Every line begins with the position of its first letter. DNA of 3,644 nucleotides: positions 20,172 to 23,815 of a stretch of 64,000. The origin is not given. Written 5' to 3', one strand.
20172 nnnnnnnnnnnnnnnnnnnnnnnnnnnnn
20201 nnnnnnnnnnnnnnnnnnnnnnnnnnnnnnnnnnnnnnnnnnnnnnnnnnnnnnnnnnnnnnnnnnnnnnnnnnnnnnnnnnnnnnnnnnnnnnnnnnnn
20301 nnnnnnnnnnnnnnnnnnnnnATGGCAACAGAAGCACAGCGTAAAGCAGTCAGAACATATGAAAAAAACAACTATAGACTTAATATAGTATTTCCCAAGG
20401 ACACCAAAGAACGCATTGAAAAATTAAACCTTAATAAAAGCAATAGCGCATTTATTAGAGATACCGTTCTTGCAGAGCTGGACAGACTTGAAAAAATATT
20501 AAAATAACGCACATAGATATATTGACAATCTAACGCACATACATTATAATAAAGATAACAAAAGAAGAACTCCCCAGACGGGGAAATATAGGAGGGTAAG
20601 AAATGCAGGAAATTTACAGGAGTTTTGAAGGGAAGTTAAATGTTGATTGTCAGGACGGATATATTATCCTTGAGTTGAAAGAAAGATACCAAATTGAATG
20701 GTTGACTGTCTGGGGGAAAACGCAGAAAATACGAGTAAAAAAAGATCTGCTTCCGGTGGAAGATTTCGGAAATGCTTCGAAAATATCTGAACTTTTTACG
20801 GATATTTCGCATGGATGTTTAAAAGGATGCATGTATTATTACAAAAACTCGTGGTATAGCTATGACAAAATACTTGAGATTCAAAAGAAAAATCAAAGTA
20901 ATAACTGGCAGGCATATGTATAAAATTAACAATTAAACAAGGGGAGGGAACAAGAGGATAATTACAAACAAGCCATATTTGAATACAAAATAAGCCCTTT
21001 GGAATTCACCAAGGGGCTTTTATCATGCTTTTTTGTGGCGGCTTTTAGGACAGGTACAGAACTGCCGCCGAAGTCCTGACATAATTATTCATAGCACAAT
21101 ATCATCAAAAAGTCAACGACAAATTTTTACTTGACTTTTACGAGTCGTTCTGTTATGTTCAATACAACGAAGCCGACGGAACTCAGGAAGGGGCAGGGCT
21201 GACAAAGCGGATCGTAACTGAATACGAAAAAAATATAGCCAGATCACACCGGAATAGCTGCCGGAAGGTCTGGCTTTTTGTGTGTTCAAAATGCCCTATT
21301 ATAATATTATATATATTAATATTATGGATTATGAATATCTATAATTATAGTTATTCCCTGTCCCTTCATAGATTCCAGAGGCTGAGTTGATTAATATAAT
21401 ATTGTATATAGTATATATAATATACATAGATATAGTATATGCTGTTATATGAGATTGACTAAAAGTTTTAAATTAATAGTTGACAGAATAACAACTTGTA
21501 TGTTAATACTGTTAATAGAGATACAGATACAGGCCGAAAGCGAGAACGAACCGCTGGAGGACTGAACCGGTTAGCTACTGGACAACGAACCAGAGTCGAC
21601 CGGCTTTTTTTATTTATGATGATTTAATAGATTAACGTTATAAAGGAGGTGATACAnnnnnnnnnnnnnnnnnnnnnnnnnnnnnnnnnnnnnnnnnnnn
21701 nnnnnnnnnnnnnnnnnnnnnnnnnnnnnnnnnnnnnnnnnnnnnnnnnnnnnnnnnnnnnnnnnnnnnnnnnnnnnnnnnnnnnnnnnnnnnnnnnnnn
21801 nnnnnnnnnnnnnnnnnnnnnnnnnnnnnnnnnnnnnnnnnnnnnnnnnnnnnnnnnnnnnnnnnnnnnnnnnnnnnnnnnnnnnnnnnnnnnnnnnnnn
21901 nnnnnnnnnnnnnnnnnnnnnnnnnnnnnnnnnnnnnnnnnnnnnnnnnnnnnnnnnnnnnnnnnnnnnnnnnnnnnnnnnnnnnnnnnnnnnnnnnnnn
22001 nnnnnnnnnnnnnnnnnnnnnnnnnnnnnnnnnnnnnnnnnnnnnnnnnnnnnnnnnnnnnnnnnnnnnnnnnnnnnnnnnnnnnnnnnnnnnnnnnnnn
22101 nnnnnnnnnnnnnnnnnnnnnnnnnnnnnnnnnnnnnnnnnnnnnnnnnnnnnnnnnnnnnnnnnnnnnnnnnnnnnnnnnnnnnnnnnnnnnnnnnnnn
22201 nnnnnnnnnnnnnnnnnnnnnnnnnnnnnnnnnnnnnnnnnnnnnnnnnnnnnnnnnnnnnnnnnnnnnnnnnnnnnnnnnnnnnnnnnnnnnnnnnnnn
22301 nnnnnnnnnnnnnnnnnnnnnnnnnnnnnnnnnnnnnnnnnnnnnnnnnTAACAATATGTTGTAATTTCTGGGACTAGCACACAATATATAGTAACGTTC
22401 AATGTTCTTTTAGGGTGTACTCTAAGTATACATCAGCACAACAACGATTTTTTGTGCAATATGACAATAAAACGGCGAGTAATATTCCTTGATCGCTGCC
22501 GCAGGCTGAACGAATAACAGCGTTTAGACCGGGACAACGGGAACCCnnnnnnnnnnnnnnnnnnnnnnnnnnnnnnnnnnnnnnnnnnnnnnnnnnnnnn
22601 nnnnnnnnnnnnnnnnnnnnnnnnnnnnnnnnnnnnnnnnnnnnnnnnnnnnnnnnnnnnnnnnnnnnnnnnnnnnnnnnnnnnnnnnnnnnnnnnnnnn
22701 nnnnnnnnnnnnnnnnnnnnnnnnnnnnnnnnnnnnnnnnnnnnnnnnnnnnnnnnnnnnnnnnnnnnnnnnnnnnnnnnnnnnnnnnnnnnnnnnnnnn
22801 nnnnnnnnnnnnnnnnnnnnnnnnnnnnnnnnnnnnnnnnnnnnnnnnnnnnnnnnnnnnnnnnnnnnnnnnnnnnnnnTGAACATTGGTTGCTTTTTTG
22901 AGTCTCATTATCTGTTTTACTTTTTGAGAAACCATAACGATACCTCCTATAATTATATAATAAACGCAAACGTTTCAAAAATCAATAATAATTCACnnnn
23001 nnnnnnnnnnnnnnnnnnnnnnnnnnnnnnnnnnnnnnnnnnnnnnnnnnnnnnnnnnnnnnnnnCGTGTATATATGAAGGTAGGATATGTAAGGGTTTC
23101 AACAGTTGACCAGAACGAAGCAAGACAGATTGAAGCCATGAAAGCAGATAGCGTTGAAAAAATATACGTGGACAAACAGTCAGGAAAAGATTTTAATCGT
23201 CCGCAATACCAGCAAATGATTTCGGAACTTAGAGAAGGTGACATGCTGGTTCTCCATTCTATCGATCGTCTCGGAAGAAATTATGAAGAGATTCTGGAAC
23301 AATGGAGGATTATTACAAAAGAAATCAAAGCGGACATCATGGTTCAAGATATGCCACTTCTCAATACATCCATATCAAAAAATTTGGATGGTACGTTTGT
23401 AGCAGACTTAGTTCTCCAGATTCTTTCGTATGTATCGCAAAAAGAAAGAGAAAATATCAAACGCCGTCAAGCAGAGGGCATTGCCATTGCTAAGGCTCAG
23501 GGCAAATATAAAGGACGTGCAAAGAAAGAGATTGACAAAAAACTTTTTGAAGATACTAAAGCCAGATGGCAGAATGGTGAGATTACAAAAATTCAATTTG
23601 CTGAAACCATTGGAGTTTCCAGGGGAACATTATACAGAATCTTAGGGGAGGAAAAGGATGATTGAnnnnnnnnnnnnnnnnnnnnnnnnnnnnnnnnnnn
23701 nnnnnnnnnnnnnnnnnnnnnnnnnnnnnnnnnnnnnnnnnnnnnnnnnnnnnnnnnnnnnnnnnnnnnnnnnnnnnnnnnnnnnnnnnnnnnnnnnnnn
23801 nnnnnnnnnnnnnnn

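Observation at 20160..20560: Lysogeny-switch-like region: exact 47-bp duplicated consensus promoter with embedded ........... operators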

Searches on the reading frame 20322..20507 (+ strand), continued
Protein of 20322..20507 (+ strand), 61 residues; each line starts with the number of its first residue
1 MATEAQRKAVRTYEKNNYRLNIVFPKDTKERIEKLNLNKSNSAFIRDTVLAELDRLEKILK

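Call 43: fold_search(model_id=the predicted structure, library=pdb)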
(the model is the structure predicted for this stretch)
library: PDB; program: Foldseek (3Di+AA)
matches with E <= 10: 1; with E <= 0.001: 0
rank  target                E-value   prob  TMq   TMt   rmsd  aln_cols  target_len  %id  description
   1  8jkq_D                4.9e+00  0.02  0.19  0.12  11.8        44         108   25  T95R mutant IRF4 DNA-binding domain bound to an DNA containing GACA motif (released 2023-09-20)

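Call 50: find_encoding_contigs(protein=P0106, flank=8000, max_places=4)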
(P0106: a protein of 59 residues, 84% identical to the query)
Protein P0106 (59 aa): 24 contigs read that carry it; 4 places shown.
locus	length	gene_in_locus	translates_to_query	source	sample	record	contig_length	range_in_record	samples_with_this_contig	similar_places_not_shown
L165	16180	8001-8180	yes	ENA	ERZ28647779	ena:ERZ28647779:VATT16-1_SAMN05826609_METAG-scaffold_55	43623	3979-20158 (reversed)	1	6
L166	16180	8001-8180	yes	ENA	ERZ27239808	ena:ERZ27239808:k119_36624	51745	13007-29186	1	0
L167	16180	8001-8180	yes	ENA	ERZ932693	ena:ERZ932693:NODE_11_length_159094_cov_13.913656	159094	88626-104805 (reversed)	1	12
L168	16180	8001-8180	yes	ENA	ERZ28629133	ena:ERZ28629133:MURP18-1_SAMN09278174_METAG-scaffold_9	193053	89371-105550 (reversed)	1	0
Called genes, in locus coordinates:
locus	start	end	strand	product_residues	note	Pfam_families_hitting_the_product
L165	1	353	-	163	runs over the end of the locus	-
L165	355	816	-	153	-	-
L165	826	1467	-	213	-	PF14386:DUF4417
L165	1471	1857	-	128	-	-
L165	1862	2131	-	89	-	PF16079:Phage_holin_5_2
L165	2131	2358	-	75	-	-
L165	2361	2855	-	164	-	-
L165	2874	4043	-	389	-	PF18316:S-l_SbsC_C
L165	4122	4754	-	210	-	PF06810:Phage_scaffold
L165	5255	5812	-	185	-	-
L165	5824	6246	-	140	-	-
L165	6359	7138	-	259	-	-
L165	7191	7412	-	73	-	-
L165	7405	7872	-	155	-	-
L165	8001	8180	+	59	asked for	-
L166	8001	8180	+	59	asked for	-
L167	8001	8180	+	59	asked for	-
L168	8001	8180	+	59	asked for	-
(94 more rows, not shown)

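Call 77: search_protein_families(library=padloc, max_evalue=0.01, proteins=[window:20322-20507:+])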
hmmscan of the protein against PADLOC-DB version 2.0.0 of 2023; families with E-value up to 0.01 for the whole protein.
window:20322-20507:+ (61 aa): 0 families

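Call 78: search_protein_families(library=ncbifam, max_evalue=0.01, proteins=[window:20322-20507:+])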
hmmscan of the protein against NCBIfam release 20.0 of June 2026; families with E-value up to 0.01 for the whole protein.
window:20322-20507:+ (61 aa): 1 family
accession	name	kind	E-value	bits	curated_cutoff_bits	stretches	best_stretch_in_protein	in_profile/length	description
NF041551.1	YlcI_YnfO_N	subfamily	0.00049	20.1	30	1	18-55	3-41/42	YlcI/YnfO family protein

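Call 88: fold_search(model_id=the predicted structure, library=viral)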
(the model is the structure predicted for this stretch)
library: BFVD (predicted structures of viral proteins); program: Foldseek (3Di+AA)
matches with E <= 10: 16; with E <= 0.001: 0
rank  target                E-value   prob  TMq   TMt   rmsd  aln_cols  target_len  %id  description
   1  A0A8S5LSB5            4.6e-01  0.47  0.54  0.44   3.3        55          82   44  Uncharacterized protein [Siphoviridae sp. ct7EW56]
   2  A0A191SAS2            4.3e+00  0.11  0.51  0.47   7.1        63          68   13  (no name in the UniProt tables at hand)
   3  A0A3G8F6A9            4.3e+00  0.10  0.30  0.18   5.0        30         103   30  (no name in the UniProt tables at hand)
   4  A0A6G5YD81            4.7e+00  0.10  0.47  0.47   5.6        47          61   23  (no name in the UniProt tables at hand)
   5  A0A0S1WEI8            5.1e+00  0.14  0.48  0.52   1.5        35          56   20  (no name in the UniProt tables at hand)
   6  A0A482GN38            6.0e+00  0.03  0.28  0.25  14.7        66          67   14  Uncharacterized protein [Escherichia phage vB_EcoM_Goslar]
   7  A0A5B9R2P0            7.1e+00  0.03  0.33  0.06  17.7        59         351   20  Envelope glycoprotein K [Cacatuid alphaherpesvirus 2]
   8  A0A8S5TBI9            7.1e+00  0.02  0.27  0.22   9.7        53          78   23  Uncharacterized protein [Siphoviridae sp. ctngK14]
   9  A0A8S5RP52            7.1e+00  0.02  0.30  0.17  12.5        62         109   14  Uncharacterized protein [virus sp. ctrcb4]
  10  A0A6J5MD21            7.7e+00  0.02  0.33  0.21  16.4        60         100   10  Uncharacterized protein [uncultured Caudovirales phage]
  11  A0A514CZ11            8.3e+00  0.02  0.35  0.05  10.0        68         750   19  (no name in the UniProt tables at hand)
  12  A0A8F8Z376            9.0e+00  0.02  0.31  0.06  10.3        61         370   23  Genome polyprotein (Fragment) [Sisal-associated Virgavirus C]
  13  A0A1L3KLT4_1          9.0e+00  0.01  0.27  0.03  11.5        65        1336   17  (no name in the UniProt tables at hand)
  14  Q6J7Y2                9.8e+00  0.02  0.32  0.07  12.7        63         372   13  Pas49 [Actinoplanes phage phiAsp2]
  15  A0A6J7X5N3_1          9.8e+00  0.02  0.33  0.02  14.1        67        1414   16  Uncharacterized protein [uncultured Caudovirales phage]
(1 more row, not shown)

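Call 93: find_related_loci(query=window:20322-20504:+, collection=genome_contigs, flank=1500)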
Query window:20322-20504:+ (61 aa) in genome_contigs; peptide patterns used: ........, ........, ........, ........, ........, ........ (x = any residue, [..] = any of these).
517 stretches matched a pattern; 7 encode a relative of the query (tblastn E <= 1e-3); 7 distinct loci.
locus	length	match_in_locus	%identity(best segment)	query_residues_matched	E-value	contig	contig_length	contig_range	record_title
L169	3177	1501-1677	85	3-61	3e-30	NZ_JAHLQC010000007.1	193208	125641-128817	Falcatimonas sp. MSJ-15 L-15_ctg007, whole genome shotgun sequence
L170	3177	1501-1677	83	3-61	2e-29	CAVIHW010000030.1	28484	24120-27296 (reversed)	Oscillospiraceae bacterium isolate G02653-L1_cleanbin_000007 genome assembly, contig: Spades_G02653-L1_contig_1161, whol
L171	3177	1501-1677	83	3-61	2e-29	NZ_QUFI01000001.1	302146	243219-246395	Clostridium sp. AF27-2AA AF27-2AA.Scaf1, whole genome shotgun sequence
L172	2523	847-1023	80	3-61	1e-28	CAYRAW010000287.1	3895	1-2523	MAG TPA_asm: uncultured Roseburia sp. isolate binchicken_co354_272 genome assembly, contig: NODE_26884_length_3895_cov_3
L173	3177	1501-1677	81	3-61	2e-28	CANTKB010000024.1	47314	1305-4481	MAG TPA_asm: uncultured Blautia sp. isolate SRR15633990_bin.12_metawrap_v1.3_MAG genome assembly, contig: NODE.385_lengt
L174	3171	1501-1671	82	5-61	7e-28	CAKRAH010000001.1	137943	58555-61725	MAG: uncultured Dorea sp. isolate REFINED_METABAT215_TOP10_CONTIGS_1500_ASSEMBLY_K77_MERGED__Hadza_PheChl_Fiber-Hadza-Ne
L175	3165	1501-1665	73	3-57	6e-24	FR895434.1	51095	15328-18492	Firmicutes bacterium CAG:882 genomic scaffold, scf329, whole genome shotgun sequence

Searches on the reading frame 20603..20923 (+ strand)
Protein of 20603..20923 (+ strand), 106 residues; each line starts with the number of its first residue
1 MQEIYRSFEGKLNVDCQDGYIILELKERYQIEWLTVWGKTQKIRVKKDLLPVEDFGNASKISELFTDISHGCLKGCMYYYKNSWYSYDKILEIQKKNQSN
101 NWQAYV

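Call 7: search_protein_families(library=pfam, max_evalue=0.01, proteins=[window:20603-20923:+])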
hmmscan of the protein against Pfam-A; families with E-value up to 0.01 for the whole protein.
window:20603-20923:+ (106 aa): 0 families

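Call 8: search_protein_families(library=phrogs, max_evalue=0.01, proteins=[window:20603-20923:+])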
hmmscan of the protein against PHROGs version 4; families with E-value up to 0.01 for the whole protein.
window:20603-20923:+ (106 aa): 0 families

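Call 77: search_protein_families(library=padloc, max_evalue=0.01, proteins=[window:20603-20923:+])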
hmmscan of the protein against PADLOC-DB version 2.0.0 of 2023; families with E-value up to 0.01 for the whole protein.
window:20603-20923:+ (106 aa): 0 families

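Call 78: search_protein_families(library=ncbifam, max_evalue=0.01, proteins=[window:20603-20923:+])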
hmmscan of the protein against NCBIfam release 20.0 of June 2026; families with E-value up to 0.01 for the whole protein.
window:20603-20923:+ (106 aa): 0 families

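Call 79: find_homologous_proteins(query=window:20603-20920:+, max_evalue=0.001)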
Query window:20603-20920:+ (106 aa): 24 proteins with E <= 0.001 among 24 candidates.
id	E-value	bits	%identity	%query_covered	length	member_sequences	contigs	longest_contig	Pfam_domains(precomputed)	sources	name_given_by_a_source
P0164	6.0e-62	224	92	100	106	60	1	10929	-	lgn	-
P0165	4.8e-59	215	92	100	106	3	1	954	-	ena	-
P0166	7.4e-58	211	87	100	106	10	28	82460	-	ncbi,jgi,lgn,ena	-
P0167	8.4e-58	211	91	100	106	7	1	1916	-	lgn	-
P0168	1.4e-57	210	87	100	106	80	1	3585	-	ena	-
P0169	8.5e-57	208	85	100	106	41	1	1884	-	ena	-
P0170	4.2e-56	206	88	100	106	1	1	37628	-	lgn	-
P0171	1.3e-49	185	77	100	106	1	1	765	-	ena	-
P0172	2.1e-49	184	76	100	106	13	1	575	-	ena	-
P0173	1.7e-48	181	76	100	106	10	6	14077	-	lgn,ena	-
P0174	1.1e-47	179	76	100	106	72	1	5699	-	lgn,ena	-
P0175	7.8e-47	176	93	77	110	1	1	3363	-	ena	-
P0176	9.3e-44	166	77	100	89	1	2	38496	-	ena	-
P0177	5.0e-43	164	75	100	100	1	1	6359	-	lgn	-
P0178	2.3e-42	161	86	78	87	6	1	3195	-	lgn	-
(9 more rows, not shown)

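Call 86: predict_structure(alignment_id=A3)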
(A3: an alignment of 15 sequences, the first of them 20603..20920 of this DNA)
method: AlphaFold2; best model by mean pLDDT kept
length: 106 residues; sequences in the alignment: 15
mean_pLDDT: 48.8   pTM: 0.41
mean pLDDT of the five models: 48.8, 41.4, 37.4, 37.1, 36.1
residues with pLDDT >= 90: 0; 70-90: 3; 50-70: 51; < 50: 52
segments of 3 or more residues with pLDDT < 50: 1-27, 50-56, 64-71, 100-106
pLDDT, mean of each block of 10 residues (from residue 1): 29 30 41 53 56 50 47 61 68 60 34
secondary structure, 60 per line:
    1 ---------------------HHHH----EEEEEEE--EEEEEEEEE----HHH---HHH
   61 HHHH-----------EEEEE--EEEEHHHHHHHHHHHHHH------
elements in order: H22-25 E30-36 E39-47 H58-64 E76-80 E83-86 H87-100

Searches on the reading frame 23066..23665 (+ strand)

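Call 7: search_protein_families(library=pfam, max_evalue=0.01, proteins=[window:23066-23665:+])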
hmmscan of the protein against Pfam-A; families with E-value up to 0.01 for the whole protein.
window:23066-23665:+ (199 aa): 2 families
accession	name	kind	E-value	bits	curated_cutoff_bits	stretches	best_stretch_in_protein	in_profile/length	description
PF00239.26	Resolvase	-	1.3e-27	97.1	23.3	1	6-148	2-145/145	Resolvase, N terminal domain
PF02796.21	HTH_7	-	0.00058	20.4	23.8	1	162-193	12-42/45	Helix-turn-helix domain of resolvase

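Call 8: search_protein_families(library=phrogs, max_evalue=0.01, proteins=[window:23066-23665:+])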
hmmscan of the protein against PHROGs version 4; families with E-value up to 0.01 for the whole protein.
window:23066-23665:+ (199 aa): 7 families
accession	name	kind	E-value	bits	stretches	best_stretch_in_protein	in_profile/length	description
phrog_125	-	DNA, RNA and nucleotide metabolism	7.1e-54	184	1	4-197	21-204/254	DNA invertase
phrog_95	-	integration and excision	6.9e-19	68.9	1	7-150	92-241/651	integrase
phrog_8275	-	DNA, RNA and nucleotide metabolism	1e-10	42.3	1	4-51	1-48/51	DNA invertase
phrog_11322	-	unknown function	0.0012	20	1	51-94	24-63/83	-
phrog_867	-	DNA, RNA and nucleotide metabolism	0.0042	18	1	152-192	8-48/220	DNA binding domain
phrog_4779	-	transcription regulation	0.0071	17.8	0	171-195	14-38/98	transcriptional regulator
phrog_8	-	transcription regulation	0.0073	16.8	0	151-193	68-110/346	transcriptional regulator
